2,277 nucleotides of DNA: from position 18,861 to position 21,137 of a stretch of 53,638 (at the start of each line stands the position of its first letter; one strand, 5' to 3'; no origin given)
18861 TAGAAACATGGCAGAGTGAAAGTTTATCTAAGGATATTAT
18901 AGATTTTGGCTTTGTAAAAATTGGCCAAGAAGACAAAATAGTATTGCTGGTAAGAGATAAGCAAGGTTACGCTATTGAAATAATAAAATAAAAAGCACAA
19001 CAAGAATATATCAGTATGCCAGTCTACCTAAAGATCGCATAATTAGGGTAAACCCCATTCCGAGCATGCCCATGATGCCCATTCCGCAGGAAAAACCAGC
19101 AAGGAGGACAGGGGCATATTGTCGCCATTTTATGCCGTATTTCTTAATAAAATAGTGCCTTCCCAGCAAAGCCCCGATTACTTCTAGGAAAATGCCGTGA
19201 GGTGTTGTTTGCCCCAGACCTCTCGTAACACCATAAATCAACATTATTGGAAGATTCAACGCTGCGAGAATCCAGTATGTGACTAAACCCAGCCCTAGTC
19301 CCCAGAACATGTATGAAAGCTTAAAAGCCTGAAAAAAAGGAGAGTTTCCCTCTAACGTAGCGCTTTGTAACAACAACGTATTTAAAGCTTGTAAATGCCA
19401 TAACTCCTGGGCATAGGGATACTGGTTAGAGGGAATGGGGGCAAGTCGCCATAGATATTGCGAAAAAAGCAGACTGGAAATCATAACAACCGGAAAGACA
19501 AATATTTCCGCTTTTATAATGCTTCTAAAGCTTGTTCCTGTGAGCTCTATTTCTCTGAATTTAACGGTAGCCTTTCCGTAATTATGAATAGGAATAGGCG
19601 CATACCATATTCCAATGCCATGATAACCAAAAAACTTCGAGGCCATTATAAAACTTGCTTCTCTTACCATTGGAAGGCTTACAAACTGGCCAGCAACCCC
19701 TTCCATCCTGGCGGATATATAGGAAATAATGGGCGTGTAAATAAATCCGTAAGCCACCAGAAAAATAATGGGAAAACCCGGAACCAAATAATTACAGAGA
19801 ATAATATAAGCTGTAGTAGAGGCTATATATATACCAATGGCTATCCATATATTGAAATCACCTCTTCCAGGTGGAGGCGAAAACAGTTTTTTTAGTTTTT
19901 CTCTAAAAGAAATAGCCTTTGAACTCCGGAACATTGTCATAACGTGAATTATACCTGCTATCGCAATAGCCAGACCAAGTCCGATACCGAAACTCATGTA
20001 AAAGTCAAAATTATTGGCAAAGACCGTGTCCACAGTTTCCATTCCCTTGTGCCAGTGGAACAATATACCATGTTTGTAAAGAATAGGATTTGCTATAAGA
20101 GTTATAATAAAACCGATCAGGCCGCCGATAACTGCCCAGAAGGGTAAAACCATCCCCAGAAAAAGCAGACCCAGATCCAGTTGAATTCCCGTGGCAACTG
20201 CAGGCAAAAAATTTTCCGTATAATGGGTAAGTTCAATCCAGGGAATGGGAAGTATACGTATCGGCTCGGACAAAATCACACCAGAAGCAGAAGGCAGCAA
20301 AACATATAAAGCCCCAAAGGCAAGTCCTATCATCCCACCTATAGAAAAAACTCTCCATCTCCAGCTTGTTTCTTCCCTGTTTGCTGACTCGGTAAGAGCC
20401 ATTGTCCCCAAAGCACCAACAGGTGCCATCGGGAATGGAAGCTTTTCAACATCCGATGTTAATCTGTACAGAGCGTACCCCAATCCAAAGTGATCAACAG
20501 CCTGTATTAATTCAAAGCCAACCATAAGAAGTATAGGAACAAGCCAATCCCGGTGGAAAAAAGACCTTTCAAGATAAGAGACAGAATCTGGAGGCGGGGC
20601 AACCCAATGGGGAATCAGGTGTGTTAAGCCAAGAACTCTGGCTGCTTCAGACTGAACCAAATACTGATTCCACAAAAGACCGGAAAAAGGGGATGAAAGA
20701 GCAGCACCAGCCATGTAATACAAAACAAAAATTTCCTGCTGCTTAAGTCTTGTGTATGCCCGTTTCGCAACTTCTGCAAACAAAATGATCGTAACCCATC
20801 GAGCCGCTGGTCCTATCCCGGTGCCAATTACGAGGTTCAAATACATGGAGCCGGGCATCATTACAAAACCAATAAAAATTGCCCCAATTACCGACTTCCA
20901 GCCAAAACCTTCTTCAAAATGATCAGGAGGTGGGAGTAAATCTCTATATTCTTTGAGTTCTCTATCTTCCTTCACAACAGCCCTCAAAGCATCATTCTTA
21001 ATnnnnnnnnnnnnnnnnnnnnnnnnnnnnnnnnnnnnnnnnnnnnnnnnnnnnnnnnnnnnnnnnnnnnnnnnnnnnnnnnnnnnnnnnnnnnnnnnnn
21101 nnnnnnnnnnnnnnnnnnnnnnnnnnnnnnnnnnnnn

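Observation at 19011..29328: Six-gene translationally coupled ABC envelope module of unprecedented composition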

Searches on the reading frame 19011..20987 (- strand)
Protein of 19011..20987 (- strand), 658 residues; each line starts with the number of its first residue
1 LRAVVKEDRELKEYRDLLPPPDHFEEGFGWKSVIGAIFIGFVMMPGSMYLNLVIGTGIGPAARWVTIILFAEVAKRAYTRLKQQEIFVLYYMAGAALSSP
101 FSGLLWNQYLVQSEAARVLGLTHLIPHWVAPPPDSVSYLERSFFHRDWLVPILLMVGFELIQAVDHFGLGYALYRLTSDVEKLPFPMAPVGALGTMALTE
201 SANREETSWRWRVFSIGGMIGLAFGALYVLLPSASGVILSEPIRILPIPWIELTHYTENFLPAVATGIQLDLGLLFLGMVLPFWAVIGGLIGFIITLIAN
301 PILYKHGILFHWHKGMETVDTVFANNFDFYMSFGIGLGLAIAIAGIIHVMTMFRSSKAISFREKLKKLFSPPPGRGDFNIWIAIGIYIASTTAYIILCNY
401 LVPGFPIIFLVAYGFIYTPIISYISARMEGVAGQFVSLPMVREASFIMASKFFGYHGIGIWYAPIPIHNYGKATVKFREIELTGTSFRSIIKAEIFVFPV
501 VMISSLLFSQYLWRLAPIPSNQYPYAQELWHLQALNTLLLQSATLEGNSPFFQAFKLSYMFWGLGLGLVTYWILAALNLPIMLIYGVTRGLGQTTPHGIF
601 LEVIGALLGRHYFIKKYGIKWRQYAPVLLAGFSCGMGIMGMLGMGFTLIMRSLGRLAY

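Call 5: search_protein_families(library=pfam, proteins=[window:19011-20987:-], max_evalue=0.1)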
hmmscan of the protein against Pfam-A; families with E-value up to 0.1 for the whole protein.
window:19011-20987:- (658 aa): 0 families

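Call 6: search_protein_families(library=ncbifam, proteins=[window:19011-20987:-], max_evalue=0.1)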
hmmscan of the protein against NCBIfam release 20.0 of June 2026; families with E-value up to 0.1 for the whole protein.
window:19011-20987:- (658 aa): 0 families

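Call 15: find_homologous_proteins(query=window:19011-20987:-, max_evalue=0.001)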
Query window:19011-20987:- (658 aa): 4790 proteins with E <= 0.001 among 8000 candidates; the best 120 are listed.
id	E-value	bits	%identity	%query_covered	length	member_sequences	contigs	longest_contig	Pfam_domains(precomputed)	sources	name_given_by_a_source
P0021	0.0e+0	1475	100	99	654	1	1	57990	-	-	-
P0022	0.0e+0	1423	95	99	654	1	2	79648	-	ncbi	-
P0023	0.0e+0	1421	95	99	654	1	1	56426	-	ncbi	-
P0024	0.0e+0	1420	95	99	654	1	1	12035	-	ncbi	-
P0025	0.0e+0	1356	89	99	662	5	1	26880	-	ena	-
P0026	0.0e+0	1330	88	99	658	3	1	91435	-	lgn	-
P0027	0.0e+0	1314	86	99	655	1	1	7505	-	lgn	-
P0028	0.0e+0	1286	84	99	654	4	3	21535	-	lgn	-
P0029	0.0e+0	1262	83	99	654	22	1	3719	-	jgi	-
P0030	0.0e+0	1246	83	99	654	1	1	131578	-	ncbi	-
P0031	0.0e+0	1239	83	99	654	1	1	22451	-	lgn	-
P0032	0.0e+0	1237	83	99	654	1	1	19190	-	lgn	-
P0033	0.0e+0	1235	82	99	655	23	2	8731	-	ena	-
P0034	0.0e+0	1233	81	99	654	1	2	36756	-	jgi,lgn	jgi:hypothetical protein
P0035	0.0e+0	1233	81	99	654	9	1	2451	-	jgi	-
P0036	0.0e+0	1232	82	99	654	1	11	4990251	-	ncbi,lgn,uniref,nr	ncbi:peptide transporter [Syntrophobacter fumaroxidans]|uniref:Peptide transporter n=1 Tax=Syntropho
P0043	0.0e+0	1221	81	99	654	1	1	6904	PF03169.21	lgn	-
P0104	0.0e+0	1146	75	99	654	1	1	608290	-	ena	-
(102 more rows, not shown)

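Call 16: find_encoding_contigs(protein=P0036, flank=10000, max_places=1)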
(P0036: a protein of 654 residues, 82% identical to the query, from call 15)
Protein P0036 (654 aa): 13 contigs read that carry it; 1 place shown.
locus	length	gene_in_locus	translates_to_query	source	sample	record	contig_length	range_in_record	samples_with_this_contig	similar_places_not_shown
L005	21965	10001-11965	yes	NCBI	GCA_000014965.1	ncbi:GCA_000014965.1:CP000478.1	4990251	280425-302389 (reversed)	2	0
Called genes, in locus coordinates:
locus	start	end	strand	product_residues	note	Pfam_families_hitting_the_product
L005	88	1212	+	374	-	PF04101:Glyco_tran_28_C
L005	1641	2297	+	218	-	PF02687:FtsX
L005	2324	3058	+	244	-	PF00005:ABC_tran, PF02463:SMC_N (faint)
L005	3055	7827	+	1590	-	PF02687:FtsX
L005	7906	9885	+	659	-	PF20581:DUF6785, PF20580:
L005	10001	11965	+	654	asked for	-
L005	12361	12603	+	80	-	PF07043:DUF1328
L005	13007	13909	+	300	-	PF09992:NAGPA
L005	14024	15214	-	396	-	PF04015:DUF362, PF13183:Fer4_8 (faint), PF12797:Fer4_2 (faint), PF12838:Fer4_7 (weak), PF13187:Fer4_9 (weak), PF13237:Fer4_10, PF00037:Fer4 (weak), PF12837:Fer4_6 (weak)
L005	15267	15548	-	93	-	PF21476:PF0610-like_N, PF23470:Zn_ribbon_PF0610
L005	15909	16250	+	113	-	PF05597:Phasin (weak)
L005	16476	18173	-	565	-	PF03109:ABC1, PF27536:UbiB_helical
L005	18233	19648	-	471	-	PF13091:PLDc_2, PF00614:PLDc (weak)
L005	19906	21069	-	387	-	PF07690:MFS_1, PF05977:MFS_3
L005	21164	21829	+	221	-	PF13489:Methyltransf_23 (weak), PF01209:Ubie_methyltran, PF08241:Methyltransf_11, PF08242:Methyltransf_12, PF13649:Methyltransf_25, PF13847:Methyltransf_31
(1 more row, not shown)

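Call 17: find_encoding_contigs(protein=P0104, flank=10000, max_places=1)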
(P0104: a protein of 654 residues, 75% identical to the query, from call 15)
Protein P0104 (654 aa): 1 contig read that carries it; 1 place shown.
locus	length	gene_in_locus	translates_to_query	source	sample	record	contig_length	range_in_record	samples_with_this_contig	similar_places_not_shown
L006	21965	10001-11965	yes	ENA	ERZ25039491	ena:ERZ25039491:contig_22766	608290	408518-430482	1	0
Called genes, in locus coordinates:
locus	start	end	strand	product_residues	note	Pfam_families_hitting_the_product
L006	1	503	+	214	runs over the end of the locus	PF10050:DUF2284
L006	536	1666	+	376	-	PF04101:Glyco_tran_28_C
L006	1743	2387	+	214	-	PF02687:FtsX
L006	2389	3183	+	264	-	PF00005:ABC_tran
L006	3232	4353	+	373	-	PF02225:PA (weak), PF04389:Peptidase_M28 (faint)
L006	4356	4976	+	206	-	-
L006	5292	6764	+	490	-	PF12704:MacB_PCD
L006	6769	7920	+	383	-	PF02687:FtsX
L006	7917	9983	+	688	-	PF20581:DUF6785, PF20580:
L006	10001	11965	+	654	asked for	-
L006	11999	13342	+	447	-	PF09837:DUF2064, PF00535:Glycos_transf_2 (weak)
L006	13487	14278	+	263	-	-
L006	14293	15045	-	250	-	PF00481:PP2C (weak), PF13672:PP2C_2, PF07228:SpoIIE (weak)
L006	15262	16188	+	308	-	PF03547:Mem_trans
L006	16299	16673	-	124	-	-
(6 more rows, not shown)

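Call 18: search_solved_structures(query=window:19011-20987:-, max_evalue=1)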
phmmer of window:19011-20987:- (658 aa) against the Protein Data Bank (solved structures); distinct sequences matched with E-value up to 1: 0.

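Call 25: find_related_loci(query=A2, collection=genome_contigs, flank=10000)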
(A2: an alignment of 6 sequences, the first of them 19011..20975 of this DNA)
Query A2 (654 aa) in genome_contigs; peptide patterns used: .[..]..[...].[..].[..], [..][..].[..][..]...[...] (x = any residue, [..] = any of these).
599 stretches matched a pattern (row limit reached: there are more); 567 encode a relative of the query (tblastn E <= 1e-3); the best 80 are kept; 80 distinct loci.
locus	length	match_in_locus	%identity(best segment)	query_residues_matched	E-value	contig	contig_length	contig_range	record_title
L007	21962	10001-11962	82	1-654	0e+0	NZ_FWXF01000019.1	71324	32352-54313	Desulfacinum hydrothermale DSM 13146, whole genome shotgun sequence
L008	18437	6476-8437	83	1-654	0e+0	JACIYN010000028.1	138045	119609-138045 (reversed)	MAG: Desulfacinum sp. isolate MAG-79 Desulfacinum_C3_bin37_Scaffold_28, whole genome shotgun sequence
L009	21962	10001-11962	83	1-654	0e+0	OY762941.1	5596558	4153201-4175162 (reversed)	MAG: uncultured Syntrophobacter sp. isolate 8beb1b32-fcc7-4ae2-b8e9-2f20d438afad genome assembly, chromosome: 1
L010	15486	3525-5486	83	1-654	0e+0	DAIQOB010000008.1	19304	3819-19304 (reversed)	MAG TPA_asm: Syntrophobacteraceae bacterium isolate CTOTU7685 NODE_4607_length_19304_cov_5.204634, whole genome shotgun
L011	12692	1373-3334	82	1-654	0e+0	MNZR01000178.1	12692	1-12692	MAG: Syntrophobacteraceae bacterium CG2_30_61_12 cg2_3.0_scaffold_9565_c, whole genome shotgun sequence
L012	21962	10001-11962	82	1-654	0e+0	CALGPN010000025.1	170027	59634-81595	MAG: uncultured Desulfosoma sp. isolate N1_Bin_METABAT__187_1 genome assembly, contig: c_000001318726, whole genome shot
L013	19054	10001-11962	83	1-654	0e+0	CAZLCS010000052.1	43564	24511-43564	MAG TPA_asm: uncultured Syntrophobacteraceae bacterium isolate binchicken_co168_326 genome assembly, contig: NODE_1472_l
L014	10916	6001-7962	83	1-654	0e+0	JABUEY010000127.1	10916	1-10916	MAG: Syntrophobacteraceae bacterium isolate Ch74 NODE_4660_length_10916_cov_4.35045_ID_8695903, whole genome shotgun seq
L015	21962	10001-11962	82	1-654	0e+0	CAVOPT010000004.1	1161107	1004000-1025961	MAG: uncultured delta proteobacterium isolate MFD00032.bin.1.221 genome assembly, contig: contig_29906, whole genome sho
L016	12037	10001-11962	80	1-654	0e+0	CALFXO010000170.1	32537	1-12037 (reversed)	MAG TPA_asm: uncultured Syntrophobacteraceae bacterium isolate SRR3330210_bin.40_CONCOCT_v1.1_MAG genome assembly, conti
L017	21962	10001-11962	80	1-654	0e+0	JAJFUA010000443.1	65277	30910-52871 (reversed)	MAG: Desulfobacteraceae bacterium isolate bin.361 k141_3231521, whole genome shotgun sequence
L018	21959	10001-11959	80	2-654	0e+0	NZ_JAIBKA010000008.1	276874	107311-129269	Desulfoferrobacter suflitae strain DRH4 contig_8, whole genome shotgun sequence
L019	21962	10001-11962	81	1-654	0e+0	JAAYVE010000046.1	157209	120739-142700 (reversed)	MAG: Deltaproteobacteria bacterium isolate AS27yjCOA_29 143356_AS27, whole genome shotgun sequence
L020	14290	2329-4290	81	1-654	0e+0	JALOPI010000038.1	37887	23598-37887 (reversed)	MAG: Syntrophobacteraceae bacterium isolate Prado125 scaffold_443, whole genome shotgun sequence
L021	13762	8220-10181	82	1-654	0e+0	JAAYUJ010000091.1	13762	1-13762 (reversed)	MAG: Deltaproteobacteria bacterium isolate AS27yjCOA_149 12056_AS27, whole genome shotgun sequence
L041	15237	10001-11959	74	1-654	0e+0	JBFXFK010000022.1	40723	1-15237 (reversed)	MAG: Desulfatirhabdiaceae bacterium isolate CA_2019_TPIn_138 NODE_3008_length_40723_cov_9.466548_TPIn, whole genome shot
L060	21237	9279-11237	73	1-654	0e+0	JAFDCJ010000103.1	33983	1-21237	MAG: Deltaproteobacteria bacterium isolate MB3D_Bin_18 MB3D_Bin_18_MB3D_0306_000000482148, whole genome shotgun sequence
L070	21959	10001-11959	74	1-654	0e+0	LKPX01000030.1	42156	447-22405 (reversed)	MAG: Desulfobacteraceae bacterium RAAP-1 Cluster_0_29, whole genome shotgun sequence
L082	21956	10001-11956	74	1-654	0e+0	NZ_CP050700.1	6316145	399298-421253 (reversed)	Desulfopila sp. IMCC35008 chromosome, complete genome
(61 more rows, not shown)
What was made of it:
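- Tried and rejected: I used g6 instead (call 25).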

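Call 31: search_protein_families(library=pfam, proteins=[window:19011-20975:-], max_evalue=10)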
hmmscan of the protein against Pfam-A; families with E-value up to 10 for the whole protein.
window:19011-20975:- (654 aa): 1 family
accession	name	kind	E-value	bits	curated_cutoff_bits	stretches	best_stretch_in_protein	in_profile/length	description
PF20357.3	DUF6652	-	0.97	9.8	27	1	389-451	80-140/183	Family of unknown function (DUF6652)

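Call 38: predict_structure(alignment_id=A3)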
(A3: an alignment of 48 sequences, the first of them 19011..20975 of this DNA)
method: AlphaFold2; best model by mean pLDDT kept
length: 654 residues; sequences in the alignment: 48
mean_pLDDT: 79.8   pTM: 0.79
mean pLDDT of the five models: 79.8, 78.2, 73.5, 72.8, 69.7
residues with pLDDT >= 90: 67; 70-90: 489; 50-70: 82; < 50: 16
segments of 3 or more residues with pLDDT < 50: 427-435, 652-654
pLDDT, mean of each block of 10 residues (from residue 1): 65 80 88 86 70 67 85 84 89 72 87 84 88 87 91 88 89 78 82 77 79 90 78 69 66 84 77 86 85 87 85 77 80 76 67 63 77 85 93 90 88 84 60 59 81 85 82 87 90 89 87 72 72 78 64 84 80 75 70 74 89 86 89 80 68 41
secondary structure, 60 per line:
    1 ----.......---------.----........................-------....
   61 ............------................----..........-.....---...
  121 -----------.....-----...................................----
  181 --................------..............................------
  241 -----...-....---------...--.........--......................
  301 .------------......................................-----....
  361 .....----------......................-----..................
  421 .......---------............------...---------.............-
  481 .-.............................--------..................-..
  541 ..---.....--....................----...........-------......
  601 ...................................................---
elements in order: H5-11 H26-49 H57-72 H79-94 H99-108 H110-114 H132-136 H142-176 H183-198 H205-234 E246-248 H250-253 E263-265 H268-276 H279-301 H314-351 H357-365 H376-397 H403-427 H437-448 H467-479 H483-511 H520-537 H539-542 H546-550 H553-572 H577-587 H595-651

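Call 42: fold_search(model_id=the predicted structure, library=pdb)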
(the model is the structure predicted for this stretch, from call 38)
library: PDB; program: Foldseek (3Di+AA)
matches with E <= 10: 424; with E <= 0.001: 2
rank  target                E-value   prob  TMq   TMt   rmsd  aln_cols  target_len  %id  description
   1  7wst_A                3.8e-10  1.00  0.63  0.68   6.8       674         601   14  Cryo-EM structure of the barley Yellow stripe 1 transporter in complex with Fe(III)-DMA (released 2022-11-30)
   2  7wsr_A                1.4e-08  1.00  0.63  0.67   6.5       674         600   14  Cryo-EM structure of the barley Yellow stripe 1 transporter (released 2022-11-30)
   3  8zw8_A                1.1e-02  0.23  0.09  0.12  28.9       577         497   12  Cryo-EM structure of trimethylamine transporter TmaT (released 2024-11-06)
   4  8zxk_C                1.2e-02  0.23  0.10  0.12  28.7       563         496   14  Cryo-EM structure of trimethylamine transporter TmaT binding with TMA (released 2024-11-06)
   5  9hko_A                1.9e-02  0.14  0.09  0.10  28.6       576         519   13  Downregulated closed state of BetP in complex with betaine (released 2025-12-17)
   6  8ybq_A                2.0e-02  0.15  0.09  0.11  29.2       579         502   12  Choline transporter BetT - CHT bound (released 2024-09-04)
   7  8zxk_A                2.1e-02  0.16  0.09  0.11  29.1       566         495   12  Cryo-EM structure of trimethylamine transporter TmaT binding with TMA (released 2024-11-06)
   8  8pm6                  2.3e-02  0.13  0.10  0.08  31.1       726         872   13  Human bile salt export pump (BSEP) in complex with inhibitor GBM in nanodiscs (released 2023-11-22)
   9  5lzr_B                2.7e-02  0.16  0.12  0.11  26.0       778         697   11  Crystal structure of Thermotoga maritima sodium pumping membrane integral pyrophosphatase in complex with tungstate an (released 2016-12-14)
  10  9hkm_A                3.1e-02  0.23  0.12  0.15  24.5       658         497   12  Transient activated state of BetP-M150E (released 2025-12-17)
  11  4av3_B                3.3e-02  0.14  0.12  0.11  28.5       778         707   12  Crystal structure of Thermotoga Maritima sodium pumping membrane integral pyrophosphatase with metal ions in active si (released 2012-08-08)
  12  9i66_A                4.0e-02  0.15  0.10  0.12  27.1       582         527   13  Downregulated state of the betaine transporter BetP (released 2026-02-18)
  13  4ain_A                5.2e-02  0.15  0.12  0.14  25.5       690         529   12  Crystal structure of BetP with asymmetric protomers. (released 2012-06-06)
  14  9g8j_B                5.6e-02  0.14  0.13  0.12  28.0       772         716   10  Structure of K+-dependent Na+-PPase from Thermotoga maritima in complex with zoledronate (released 2025-06-04)
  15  4ain_C                6.3e-02  0.15  0.12  0.14  24.3       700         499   12  Crystal structure of BetP with asymmetric protomers. (released 2012-06-06)
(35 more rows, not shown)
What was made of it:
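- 19011..20987 (-): g6: OPT/YSL-fold polytopic protein (probably 654 aa from GTG 20975), the most conserved membrane component. Foldseek matches barley YS1 at E 3.8e-10, TM 0.63-0.68 (calls 38, 42).
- On OPT/YSL transporter family (PF03169): The next hits have TM of about 0.1 (call 42).
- Closest known: OPT/YSL transporters. Same: The g6 model superposes on YS1 (TM 0.63-0.68, E 4e-10, call 42).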

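Call 54: search_protein_families(library=pfam, proteins=[L060:12396-13274:+, L060:13255-13647:+, L060:11618-12238:+, L009:12008-13309:+, L082:752-1621:+, L060:14744-15265:-, L060:14204-14632:-], max_evalue=0.1)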
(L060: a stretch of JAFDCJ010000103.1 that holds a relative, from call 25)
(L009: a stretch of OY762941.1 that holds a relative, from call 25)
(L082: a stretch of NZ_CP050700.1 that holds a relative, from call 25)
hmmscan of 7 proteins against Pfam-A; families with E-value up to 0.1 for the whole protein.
L060:12396-13274:+ (293 aa): 1 family
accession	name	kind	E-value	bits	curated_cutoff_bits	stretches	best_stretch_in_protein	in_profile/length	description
PF18256.6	HscB_4_cys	-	0.01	16.1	26.2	1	98-114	8-24/27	Co-chaperone HscB tetracysteine metal binding motif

L060:13255-13647:+ (131 aa): 2 families
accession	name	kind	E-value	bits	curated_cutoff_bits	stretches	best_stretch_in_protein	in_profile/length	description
PF05402.18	PqqD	-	1.2e-08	35.6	23.4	1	74-128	13-67/67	Coenzyme PQQ synthesis protein D (PqqD)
PF01402.27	RHH_1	-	0.079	13.4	20.5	0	4-22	11-29/39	Ribbon-helix-helix protein, copG family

L060:11618-12238:+ (207 aa): 1 family
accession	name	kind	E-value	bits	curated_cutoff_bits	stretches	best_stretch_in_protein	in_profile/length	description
PF11131.13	PhrC_PhrF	-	0.034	14.2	25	1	3-31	4-32/38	Rap-phr extracellular signalling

L009:12008-13309:+ (434 aa): 3 families
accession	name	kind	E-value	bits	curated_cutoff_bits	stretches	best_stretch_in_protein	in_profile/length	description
PF09837.15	DUF2064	-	3.7e-29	101.4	25.8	1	57-167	10-120/120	Uncharacterized protein conserved in bacteria (DUF2064)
PF00535.33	Glycos_transf_2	-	2e-08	34.8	23.3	1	213-310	1-105/168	Glycosyl transferase family 2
PF13632.12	Glyco_trans_2_3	-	0.035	14.4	27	1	288-385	3-111/198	Glycosyl transferase family group 2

L082:752-1621:+ (290 aa): 1 family
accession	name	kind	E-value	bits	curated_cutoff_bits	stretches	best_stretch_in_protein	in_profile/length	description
PF10096.14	DUF2334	-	0.0012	18.9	26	1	66-260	2-193/203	Uncharacterized protein conserved in bacteria (DUF2334)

L060:14744-15265:- (174 aa): 1 family
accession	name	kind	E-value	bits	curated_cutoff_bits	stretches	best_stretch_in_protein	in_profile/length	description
PF00027.35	cNMP_binding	-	1.6e-15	57.3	27.5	1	46-131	2-88/89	Cyclic nucleotide-binding domain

L060:14204-14632:- (143 aa): 2 families
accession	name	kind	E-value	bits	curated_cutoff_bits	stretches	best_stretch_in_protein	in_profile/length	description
PF13581.12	HATPase_c_2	-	1.1e-27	97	27.4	1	11-136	2-127/127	Histidine kinase-like ATPase domain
PF02518.31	HATPase_c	-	2.6e-05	25.1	26.4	1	43-119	8-85/111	Histidine kinase-, DNA gyrase B-, and HSP90-like ATPase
